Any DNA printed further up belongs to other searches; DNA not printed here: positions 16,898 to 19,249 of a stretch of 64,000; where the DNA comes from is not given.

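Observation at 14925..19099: Orphan permuted DNA methyltransferase + nitroreductase + multi-HARE-HTH coiled-coil protein: candidate DNA-modification-sensing module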

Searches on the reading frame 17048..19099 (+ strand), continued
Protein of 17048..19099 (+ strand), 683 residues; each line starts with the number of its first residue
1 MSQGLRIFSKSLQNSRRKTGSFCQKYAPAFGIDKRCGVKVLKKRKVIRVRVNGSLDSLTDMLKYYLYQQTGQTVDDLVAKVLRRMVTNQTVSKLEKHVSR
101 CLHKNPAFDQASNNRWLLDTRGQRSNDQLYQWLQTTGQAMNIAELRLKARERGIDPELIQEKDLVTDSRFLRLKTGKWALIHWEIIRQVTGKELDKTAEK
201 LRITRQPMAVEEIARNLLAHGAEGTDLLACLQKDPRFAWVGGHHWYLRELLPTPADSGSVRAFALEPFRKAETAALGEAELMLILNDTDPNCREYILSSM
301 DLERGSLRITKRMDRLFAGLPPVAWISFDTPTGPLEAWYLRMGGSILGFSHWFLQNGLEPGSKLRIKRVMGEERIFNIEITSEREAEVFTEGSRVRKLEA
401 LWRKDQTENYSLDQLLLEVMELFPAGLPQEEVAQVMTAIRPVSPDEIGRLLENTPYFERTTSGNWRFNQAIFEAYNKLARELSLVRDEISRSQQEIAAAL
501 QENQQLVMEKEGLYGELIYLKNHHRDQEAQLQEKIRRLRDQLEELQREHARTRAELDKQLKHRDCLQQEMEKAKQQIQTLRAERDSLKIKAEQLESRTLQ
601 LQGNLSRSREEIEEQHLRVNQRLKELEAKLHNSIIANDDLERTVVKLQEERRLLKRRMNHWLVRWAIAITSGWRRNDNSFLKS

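Call 59: fold_search(model_id=the predicted structure, library=pdb)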
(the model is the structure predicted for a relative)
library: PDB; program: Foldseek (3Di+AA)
matches with E <= 10: 613; with E <= 0.001: 0
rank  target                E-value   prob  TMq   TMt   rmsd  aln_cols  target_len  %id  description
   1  5os9_B                1.0e-03  1.00  0.13  0.61   3.8       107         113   16  Structure of the B3 DNA-Binding Domain of NGA1 (released 2018-09-05)
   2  7et6_D                1.5e-03  1.00  0.13  0.66   3.4       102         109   19  Crystal structure of Arabidopsis TEM1 B3-DNA complex (released 2021-09-15)
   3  1wid_MODEL_1_A        2.6e-03  1.00  0.14  0.65   3.4       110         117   18  Solution Structure of the B3 DNA-Binding Domain of RAV1 (released 2004-11-28)
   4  7et6_A                3.0e-03  1.00  0.13  0.68   3.2        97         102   21  Crystal structure of Arabidopsis TEM1 B3-DNA complex (released 2021-09-15)
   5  4ldv                  3.6e-03  1.00  0.12  0.23  12.2       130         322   13  Crystal structure of the DNA binding domain of A. thailana auxin response factor 1 (released 2014-02-12)
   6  4i1k_A                3.8e-03  1.00  0.13  0.61   5.2       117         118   14  Crystal Structure of VRN1 (Residues 208-341) (released 2012-12-19)
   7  6sdg_A                6.6e-03  1.00  0.13  0.24  11.5       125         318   12  Crystal structure of the DNA binding domain of M. polymorpha Auxin Response Factor 2 (MpARF2) in complex with High Aff (released 2020-04-08)
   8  1yel_MODEL_1_A        7.4e-03  1.00  0.12  0.61   4.6       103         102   19  Structure of the hypothetical Arabidopsis thaliana protein At1g16640.1 (released 2005-01-18)
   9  4ldw_B                8.7e-03  1.00  0.12  0.24  12.5       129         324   14  Crystal structure of the DNA Binding Domain of arabidopsis thaliana auxin response factor 1, P21 structure (released 2014-02-12)
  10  8oj1_A                1.4e-02  1.00  0.13  0.27  15.8       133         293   15  Crystal structure of the DNA binding domain of M. polymorpha Auxin Response Factor 2 (MpARF2) in complex with High Aff (released 2024-04-03)
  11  4ldy_B                2.0e-02  0.98  0.12  0.22  15.3       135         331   15  Crystal structure of the DNA binding domain of the G245A mutant of arabidopsis thaliana auxin reponse factor 1 (released 2014-02-12)
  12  5yzy_C                2.3e-02  1.00  0.12  0.58   3.9       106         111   18  AtVAL1 B3 domain in complex with 13bp-DNA (released 2018-05-02)
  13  4ldu                  2.6e-02  0.98  0.12  0.22  12.9       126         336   11  Crystal structure of the DNA binding domain of Arabidopsis thaliana auxin response factor 5 (released 2014-02-12)
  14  9e5c_3J               2.8e-02  0.09  0.08  0.08  40.4       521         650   12  Cryo-EM structure of 96 nm repeat of microtubule doublet from T. brucei flagellum (released 2025-03-12)
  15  6ycq_A                2.9e-02  0.99  0.12  0.21  11.9       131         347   13  Crystal structure of the DNA binding domain of Arabidopsis thaliana Auxin Response Factor 1 (AtARF1) in complex with H (released 2020-09-09)
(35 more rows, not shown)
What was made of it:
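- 17921..18199 (+): B3-like DNA-binding pseudobarrel (residues 252-344). Foldseek: NGA1, TEM1 and RAV1 B3 domains at TMt 0.61-0.68, probability 1.00 (call 59).
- On B3 DNA-binding pseudobarrel: Foldseek probability 1.00, TMt 0.61-0.68 (call 59).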

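Call 65: search_protein_representatives(alignment_id=A2)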
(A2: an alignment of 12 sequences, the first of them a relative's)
Query: 12 sequences, 642 profile positions. Proteins with E-value up to 0.001 (for the whole library): 460; up to 1e-10: 103; up to 1e-30: 33. The best 150 are listed.
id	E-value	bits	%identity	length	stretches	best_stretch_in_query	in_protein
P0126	7.2e-292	985.8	-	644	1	2-638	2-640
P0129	1.8e-271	918.5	-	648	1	1-634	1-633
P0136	1.4e-217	740.4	-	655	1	2-640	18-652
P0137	1.7e-207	707.1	-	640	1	4-633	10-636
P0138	9.5e-203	691.4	-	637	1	7-636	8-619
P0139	1.6e-195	667.6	-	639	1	5-635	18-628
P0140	3.1e-188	643.5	-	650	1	1-636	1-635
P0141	1.1e-187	641.7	-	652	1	9-636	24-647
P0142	2.8e-185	633.7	-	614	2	7-455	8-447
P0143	6.1e-184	629.3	-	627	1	1-633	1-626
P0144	1.2e-103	363.9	-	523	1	159-638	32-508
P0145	4.6e-83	296.0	-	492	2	5-154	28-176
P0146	8.6e-51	189.4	-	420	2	7-235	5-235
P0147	8.4e-48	179.5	-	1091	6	256-564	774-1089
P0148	3.5e-44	167.5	-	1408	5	256-613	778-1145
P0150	4.7e-43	163.8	-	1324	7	256-615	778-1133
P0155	8.5e-39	149.7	-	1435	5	258-592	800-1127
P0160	8.9e-35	136.5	-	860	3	185-429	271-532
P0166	2.4e-31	125.1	-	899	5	256-562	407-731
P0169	6.0e-30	120.5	-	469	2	14-145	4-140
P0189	1.5e-19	86.1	-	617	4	255-427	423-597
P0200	4.9e-18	81.1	-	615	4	256-428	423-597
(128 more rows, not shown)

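Call 66: search_protein_families(library=pfam, proteins=[P0147, P0148, P0150, P0155, P0189, P0200, P0160, P0166], max_evalue=0.001)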
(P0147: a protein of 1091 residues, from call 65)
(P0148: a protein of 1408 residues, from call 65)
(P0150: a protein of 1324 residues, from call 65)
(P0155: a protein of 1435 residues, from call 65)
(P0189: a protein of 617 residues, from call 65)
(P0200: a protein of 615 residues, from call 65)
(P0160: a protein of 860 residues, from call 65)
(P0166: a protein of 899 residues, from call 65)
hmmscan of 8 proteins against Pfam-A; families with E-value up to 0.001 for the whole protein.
P0147 (1091 aa): 0 families

P0148 (1408 aa): 0 families

P0150 (1324 aa): 0 families

P0155 (1435 aa): 0 families

P0189 (617 aa): 1 family
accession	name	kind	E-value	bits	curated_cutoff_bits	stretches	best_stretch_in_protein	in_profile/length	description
PF05066.19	HARE-HTH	-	1e-06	29.5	25.9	0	87-146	6-71/71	HB1, ASXL, restriction endonuclease HTH domain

P0200 (615 aa): 1 family
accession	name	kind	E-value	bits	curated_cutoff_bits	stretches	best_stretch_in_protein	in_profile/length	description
PF05066.19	HARE-HTH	-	2.6e-08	34.6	25.9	1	88-145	8-71/71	HB1, ASXL, restriction endonuclease HTH domain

P0160 (860 aa): 0 families

P0166 (899 aa): 2 families
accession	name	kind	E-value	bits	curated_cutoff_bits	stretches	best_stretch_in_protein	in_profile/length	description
PF06818.20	Fez1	-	3.3e-05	24.9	34.4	0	592-717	39-168/199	Fez1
PF00170.26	bZIP_1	-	0.0003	21.3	27.6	1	765-797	25-57/64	bZIP transcription factor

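Call 67: find_related_loci(query=A2, collection=metagenome_contigs, flank=10000)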
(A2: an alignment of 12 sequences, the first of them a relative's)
Query A2 (643 aa) in metagenome_contigs; peptide patterns used: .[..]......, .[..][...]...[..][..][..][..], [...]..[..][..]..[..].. (x = any residue, [..] = any of these).
466 stretches matched a pattern; 6 encode a relative of the query (tblastn E <= 1e-3); 6 distinct loci.
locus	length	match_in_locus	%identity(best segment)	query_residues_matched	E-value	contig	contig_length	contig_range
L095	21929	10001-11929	86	1-643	0e+0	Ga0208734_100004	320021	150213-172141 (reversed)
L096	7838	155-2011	38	8-631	7e-117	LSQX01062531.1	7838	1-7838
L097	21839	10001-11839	34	9-629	4e-107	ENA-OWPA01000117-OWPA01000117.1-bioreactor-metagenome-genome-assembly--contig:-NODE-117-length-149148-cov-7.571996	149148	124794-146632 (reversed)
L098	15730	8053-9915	32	9-634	2e-95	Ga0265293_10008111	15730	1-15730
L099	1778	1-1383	34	167-629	4e-79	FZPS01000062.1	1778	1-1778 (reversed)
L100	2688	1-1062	34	276-630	3e-56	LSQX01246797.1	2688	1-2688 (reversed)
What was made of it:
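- Tried and rejected: It returned only 6 loci (call 67), so the lineage count stays small.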

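Call 91: list_cluster_members(proteins=[P0148, P0150, P0155, P0189, P0200, P0136, P0137, P0140, P0145, P0169])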
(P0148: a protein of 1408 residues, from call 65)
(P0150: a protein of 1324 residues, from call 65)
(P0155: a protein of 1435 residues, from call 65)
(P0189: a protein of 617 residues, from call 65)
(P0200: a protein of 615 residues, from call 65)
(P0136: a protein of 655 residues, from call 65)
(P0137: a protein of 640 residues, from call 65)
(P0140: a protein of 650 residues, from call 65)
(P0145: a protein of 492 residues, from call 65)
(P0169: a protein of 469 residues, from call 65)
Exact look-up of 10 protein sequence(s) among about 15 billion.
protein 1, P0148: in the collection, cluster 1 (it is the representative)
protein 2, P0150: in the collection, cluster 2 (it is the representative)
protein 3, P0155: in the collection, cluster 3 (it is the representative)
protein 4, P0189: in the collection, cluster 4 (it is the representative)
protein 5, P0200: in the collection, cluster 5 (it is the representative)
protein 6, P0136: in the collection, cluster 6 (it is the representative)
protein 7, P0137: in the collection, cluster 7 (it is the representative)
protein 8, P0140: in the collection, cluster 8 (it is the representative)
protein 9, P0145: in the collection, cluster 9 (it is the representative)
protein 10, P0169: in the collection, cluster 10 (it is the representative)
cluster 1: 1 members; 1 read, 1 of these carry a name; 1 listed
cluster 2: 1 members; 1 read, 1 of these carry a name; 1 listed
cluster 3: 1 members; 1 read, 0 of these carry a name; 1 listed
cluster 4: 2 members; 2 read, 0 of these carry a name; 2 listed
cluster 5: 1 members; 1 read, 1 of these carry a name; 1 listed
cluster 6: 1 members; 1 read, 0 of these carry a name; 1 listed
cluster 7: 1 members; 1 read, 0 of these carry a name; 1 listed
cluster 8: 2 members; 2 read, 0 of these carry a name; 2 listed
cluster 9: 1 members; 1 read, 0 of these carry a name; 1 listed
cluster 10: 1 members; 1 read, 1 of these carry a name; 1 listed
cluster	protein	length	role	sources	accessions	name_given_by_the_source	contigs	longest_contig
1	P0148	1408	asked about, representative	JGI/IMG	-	hypothetical protein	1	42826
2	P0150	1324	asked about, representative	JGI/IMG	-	peptidoglycan hydrolase CwlO-like protein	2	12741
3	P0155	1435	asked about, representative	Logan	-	-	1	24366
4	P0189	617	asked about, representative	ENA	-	-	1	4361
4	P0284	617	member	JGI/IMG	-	-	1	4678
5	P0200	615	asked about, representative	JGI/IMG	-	DNA-directed RNA polymerase delta subunit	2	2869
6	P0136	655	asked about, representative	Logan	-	-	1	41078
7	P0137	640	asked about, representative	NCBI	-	-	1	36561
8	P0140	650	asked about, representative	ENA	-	-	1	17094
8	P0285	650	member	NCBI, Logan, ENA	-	-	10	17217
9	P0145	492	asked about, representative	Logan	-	-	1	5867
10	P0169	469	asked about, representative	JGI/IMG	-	hypothetical protein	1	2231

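Call 92: find_encoding_contigs(protein=P0137, flank=9000, max_places=1)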
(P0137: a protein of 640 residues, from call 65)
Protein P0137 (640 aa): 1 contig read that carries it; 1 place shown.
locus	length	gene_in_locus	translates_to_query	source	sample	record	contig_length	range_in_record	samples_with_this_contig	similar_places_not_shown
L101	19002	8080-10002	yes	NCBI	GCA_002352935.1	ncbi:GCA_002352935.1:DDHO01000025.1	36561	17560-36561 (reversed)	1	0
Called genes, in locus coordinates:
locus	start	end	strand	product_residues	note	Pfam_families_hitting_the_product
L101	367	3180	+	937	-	PF00133:tRNA-synt_1, PF01921:tRNA-synt_1f (faint), PF01406:tRNA-synt_1e (faint), PF09334:tRNA-synt_1g, PF13603:tRNA-synt_1_2, PF08264:Anticodon_1, PF06827:zf-FPG_IleRS (weak)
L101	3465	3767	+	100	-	PF18910:DUF5665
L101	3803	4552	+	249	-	PF01258:zf-dskA_traR (weak)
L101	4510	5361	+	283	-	PF01256:Carb_kinase (weak), PF08543:Phos_pyr_kin, PF00294:PfkB (weak)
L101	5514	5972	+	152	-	PF01252:Peptidase_A8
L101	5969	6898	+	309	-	PF01479:S4, PF00849:PseudoU_synth_2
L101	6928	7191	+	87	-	PF09413:DUF2007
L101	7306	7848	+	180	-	PF04608:PgpA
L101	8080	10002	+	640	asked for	-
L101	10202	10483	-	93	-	-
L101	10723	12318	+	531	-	PF03323:GerA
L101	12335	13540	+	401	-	PF25198:Spore_GerAC_N, PF05504:Spore_GerAC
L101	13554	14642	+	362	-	PF03845:Spore_permease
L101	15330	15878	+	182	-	PF00156:Pribosyltran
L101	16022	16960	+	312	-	PF02729:OTCace_N, PF00185:OTCace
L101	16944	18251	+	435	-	PF01979:Amidohydro_1, PF07969:Amidohydro_3 (faint), PF12890:DHOase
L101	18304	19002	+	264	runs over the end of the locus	PF00970:FAD_binding_6 (weak), PF10418:DHODB_Fe-S_bind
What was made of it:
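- This includes L101, where the same synteny runs pgpA then the large gene with no methylase (call 92).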

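Call 93: find_encoding_contigs(protein=P0136, flank=9000, max_places=1)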
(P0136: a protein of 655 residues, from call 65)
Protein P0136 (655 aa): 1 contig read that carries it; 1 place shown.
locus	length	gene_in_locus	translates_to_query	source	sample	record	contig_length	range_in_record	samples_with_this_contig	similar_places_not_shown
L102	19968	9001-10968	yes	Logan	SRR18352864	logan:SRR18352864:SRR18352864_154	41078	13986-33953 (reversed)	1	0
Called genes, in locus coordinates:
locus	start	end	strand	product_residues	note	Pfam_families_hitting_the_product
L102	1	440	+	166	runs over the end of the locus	PF00694:Aconitase_C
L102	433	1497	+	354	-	PF00180:Iso_dh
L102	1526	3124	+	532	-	PF00682:HMGL-like, PF22617:HCS_D2, PF08502:LeuA_dimer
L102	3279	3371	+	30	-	-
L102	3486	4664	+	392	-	PF00155:Aminotran_1_2, PF01041:DegT_DnrJ_EryC1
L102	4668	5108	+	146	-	PF13673:Acetyltransf_10, PF00583:Acetyltransf_1, PF13508:Acetyltransf_7, PF08445:FR47 (faint)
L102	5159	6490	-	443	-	PF01595:CNNM, PF00571:CBS, PF03471:CorC_HlyC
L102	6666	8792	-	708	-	PF03413:PepSY (faint), PF16244:DUF4901, PF00395:SLH (faint)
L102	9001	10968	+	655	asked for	-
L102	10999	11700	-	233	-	PF05949:DUF881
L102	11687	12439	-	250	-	PF05949:DUF881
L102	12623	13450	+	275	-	PF02457:DAC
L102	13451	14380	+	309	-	PF07949:YbbR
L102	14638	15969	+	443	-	PF02878:PGM_PMM_I, PF02879:PGM_PMM_II, PF02880:PGM_PMM_III, PF00408:PGM_PMM_IV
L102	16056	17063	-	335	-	PF03601:Cons_hypoth698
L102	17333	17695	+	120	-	PF02579:Nitro_FeMo-Co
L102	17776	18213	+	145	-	PF02001:DUF134, PF08281:Sigma70_r4_2 (weak)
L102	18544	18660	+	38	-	-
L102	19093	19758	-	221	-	PF00881:Nitroreductase, PF14512:TM1586_NiRdase (faint)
